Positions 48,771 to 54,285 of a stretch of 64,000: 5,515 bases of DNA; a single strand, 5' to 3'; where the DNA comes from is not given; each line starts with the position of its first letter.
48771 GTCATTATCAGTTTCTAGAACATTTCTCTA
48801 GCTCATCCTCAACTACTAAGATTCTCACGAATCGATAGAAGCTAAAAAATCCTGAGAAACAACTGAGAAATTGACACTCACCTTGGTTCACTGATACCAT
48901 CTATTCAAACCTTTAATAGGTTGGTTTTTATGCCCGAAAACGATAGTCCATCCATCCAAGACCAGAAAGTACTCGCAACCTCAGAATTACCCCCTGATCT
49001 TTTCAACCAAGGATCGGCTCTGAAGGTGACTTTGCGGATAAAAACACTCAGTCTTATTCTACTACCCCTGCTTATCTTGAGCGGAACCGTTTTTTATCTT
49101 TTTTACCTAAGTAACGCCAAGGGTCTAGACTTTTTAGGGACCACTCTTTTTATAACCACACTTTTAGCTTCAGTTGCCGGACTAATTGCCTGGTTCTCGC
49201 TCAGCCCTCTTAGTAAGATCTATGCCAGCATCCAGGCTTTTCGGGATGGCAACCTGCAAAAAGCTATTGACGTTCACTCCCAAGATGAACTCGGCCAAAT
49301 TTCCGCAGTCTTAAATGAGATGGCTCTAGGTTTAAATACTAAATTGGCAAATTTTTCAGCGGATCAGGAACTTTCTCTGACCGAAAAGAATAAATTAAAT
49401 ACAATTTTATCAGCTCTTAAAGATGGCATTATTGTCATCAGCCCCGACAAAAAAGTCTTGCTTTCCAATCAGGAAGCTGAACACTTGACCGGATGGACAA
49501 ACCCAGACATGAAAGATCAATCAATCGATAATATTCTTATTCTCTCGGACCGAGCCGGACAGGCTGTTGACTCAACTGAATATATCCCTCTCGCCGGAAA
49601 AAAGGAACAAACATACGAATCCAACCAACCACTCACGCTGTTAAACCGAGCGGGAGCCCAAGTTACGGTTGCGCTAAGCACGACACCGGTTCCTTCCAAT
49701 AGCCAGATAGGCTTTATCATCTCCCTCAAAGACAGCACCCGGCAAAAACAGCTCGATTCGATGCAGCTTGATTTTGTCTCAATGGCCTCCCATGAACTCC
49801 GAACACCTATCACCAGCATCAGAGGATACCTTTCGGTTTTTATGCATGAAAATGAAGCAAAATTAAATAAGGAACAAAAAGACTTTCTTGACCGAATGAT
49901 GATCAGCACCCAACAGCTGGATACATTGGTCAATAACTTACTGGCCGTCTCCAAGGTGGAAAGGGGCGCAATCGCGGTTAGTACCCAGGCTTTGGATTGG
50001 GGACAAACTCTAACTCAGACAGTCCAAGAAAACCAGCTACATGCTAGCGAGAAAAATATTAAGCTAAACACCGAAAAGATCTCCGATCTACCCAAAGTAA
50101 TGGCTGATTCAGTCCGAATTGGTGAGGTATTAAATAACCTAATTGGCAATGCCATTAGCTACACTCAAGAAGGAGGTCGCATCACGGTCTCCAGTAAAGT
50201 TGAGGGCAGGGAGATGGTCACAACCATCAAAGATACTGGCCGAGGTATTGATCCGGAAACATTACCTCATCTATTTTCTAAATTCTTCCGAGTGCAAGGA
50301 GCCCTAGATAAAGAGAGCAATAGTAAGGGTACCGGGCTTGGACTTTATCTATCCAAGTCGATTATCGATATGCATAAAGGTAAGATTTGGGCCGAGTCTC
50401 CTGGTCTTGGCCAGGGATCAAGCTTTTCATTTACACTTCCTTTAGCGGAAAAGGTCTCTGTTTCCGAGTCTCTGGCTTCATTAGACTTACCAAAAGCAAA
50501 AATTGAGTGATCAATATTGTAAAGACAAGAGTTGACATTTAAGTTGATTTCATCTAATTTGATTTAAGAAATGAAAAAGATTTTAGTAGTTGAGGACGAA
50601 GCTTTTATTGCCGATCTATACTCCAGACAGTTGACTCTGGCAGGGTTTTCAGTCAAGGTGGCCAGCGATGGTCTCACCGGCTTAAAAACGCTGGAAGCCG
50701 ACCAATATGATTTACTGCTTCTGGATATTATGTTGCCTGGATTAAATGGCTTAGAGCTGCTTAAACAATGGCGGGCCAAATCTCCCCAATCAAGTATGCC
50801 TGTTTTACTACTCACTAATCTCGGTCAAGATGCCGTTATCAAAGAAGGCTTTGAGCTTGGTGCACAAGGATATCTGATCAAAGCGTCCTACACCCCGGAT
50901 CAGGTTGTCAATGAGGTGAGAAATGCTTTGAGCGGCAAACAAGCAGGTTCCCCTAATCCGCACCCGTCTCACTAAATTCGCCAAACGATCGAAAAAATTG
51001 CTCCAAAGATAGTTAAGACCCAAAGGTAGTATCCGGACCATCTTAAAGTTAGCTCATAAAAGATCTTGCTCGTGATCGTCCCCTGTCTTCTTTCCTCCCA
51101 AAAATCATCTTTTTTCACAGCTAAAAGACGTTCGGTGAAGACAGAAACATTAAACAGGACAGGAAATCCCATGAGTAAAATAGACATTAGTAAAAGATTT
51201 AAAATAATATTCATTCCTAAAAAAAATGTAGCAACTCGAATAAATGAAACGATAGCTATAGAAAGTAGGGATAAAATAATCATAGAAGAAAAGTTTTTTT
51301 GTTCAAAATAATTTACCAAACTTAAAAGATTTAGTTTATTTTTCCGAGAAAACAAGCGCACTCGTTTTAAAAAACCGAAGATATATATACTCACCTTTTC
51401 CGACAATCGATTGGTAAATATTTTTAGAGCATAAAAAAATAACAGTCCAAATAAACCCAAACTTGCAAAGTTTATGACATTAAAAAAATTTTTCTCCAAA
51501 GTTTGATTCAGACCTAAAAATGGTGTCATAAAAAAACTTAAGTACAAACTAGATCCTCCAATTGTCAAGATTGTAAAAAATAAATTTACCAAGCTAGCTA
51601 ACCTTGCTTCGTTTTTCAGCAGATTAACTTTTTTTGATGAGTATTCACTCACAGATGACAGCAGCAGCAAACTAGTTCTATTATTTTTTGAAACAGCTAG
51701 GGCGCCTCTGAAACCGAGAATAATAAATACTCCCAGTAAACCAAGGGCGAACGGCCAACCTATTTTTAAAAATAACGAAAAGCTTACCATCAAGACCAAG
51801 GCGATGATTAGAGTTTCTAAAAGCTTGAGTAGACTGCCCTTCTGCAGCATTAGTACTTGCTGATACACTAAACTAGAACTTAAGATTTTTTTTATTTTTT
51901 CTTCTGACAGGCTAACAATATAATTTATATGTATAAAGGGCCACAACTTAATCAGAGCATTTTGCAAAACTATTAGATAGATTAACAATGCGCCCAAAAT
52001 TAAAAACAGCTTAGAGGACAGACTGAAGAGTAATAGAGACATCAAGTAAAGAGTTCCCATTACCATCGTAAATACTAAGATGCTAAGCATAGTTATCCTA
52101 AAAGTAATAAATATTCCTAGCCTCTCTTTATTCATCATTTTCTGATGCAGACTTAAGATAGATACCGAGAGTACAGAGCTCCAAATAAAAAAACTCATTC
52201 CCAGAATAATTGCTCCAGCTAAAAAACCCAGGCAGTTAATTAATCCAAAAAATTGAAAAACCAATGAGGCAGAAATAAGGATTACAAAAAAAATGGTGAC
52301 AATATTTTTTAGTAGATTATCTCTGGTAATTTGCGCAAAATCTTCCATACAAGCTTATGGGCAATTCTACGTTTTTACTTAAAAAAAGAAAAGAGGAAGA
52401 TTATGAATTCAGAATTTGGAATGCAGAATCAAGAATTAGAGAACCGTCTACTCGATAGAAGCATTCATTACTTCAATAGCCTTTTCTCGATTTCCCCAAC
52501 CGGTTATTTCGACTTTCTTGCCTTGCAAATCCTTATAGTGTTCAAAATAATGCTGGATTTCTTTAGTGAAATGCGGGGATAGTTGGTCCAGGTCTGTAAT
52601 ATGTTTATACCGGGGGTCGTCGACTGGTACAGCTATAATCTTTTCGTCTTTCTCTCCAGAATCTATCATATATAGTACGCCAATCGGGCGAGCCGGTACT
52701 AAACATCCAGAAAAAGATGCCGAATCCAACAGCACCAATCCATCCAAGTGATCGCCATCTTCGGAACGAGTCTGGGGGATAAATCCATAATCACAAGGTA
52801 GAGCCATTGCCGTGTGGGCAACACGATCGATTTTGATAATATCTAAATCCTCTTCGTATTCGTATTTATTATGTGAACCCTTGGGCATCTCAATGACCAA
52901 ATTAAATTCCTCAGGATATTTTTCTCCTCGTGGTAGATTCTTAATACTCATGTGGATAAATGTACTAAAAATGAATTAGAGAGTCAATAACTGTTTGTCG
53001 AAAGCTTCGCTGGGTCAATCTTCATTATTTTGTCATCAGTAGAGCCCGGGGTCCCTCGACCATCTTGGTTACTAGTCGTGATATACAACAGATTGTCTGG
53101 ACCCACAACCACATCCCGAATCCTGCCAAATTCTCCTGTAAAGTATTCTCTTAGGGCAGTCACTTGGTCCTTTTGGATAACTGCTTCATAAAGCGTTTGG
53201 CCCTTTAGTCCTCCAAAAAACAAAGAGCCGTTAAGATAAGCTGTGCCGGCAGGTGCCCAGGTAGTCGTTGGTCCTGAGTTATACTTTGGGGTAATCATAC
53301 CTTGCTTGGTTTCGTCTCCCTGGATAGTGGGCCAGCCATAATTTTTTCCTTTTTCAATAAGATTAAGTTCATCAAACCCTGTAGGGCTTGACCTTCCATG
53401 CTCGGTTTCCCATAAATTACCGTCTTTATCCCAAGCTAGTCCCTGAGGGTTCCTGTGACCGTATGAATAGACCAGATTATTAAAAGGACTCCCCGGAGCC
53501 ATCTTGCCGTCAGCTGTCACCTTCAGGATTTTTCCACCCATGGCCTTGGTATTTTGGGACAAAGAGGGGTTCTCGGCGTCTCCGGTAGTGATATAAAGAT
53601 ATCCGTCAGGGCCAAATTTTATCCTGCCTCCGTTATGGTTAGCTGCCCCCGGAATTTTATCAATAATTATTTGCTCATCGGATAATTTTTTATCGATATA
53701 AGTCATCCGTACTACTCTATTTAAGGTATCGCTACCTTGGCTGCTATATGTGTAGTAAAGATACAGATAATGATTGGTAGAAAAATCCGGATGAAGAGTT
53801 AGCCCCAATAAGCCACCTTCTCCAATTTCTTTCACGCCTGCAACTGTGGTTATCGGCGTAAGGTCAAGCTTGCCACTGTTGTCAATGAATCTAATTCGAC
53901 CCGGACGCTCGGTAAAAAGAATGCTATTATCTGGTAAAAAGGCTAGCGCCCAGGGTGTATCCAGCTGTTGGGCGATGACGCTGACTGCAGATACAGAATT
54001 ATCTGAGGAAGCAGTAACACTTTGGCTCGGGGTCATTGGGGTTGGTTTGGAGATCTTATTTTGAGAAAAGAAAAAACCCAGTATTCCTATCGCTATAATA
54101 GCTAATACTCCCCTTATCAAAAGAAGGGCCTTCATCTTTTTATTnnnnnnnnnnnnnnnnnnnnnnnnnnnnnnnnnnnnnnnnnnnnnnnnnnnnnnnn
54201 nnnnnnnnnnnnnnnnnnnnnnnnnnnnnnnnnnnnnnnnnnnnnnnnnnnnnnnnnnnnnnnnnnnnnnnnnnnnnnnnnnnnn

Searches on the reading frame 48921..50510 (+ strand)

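Call 73: search_protein_families(library=pfam, proteins=[window:48921-50510:+], max_evalue=0.001)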
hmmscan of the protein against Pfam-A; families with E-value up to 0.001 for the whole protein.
window:48921-50510:+ (529 aa): 6 families
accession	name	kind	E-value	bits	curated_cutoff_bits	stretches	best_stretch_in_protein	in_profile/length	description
PF02518.31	HATPase_c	-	5.7e-27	94.8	26.4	1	396-509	2-110/111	Histidine kinase-, DNA gyrase B-, and HSP90-like ATPase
PF00512.31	HisKA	-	5.8e-19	68.3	26.9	1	282-349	2-66/66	His Kinase A (phospho-acceptor) domain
PF00672.30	HAMP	-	3.4e-09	37.3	25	1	88-139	1-52/53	HAMP domain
PF13581.12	HATPase_c_2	-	1.8e-06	28.4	27.4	1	400-483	36-110/127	Histidine kinase-like ATPase domain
PF00989.32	PAS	-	3.8e-06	27.3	22.6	1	159-269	3-110/113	PAS fold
PF13426.13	PAS_9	-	0.00089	19.9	27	0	168-273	2-102/103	PAS domain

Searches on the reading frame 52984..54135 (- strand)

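Call 73: search_protein_families(library=pfam, proteins=[window:52984-54135:-], max_evalue=0.001)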
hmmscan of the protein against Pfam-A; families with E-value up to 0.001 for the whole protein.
window:52984-54135:- (383 aa): 1 family
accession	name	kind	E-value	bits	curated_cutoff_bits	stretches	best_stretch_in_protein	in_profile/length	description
PF07995.17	GSDH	-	7.5e-86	288.9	25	1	58-360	1-329/332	Glucose / Sorbosone dehydrogenase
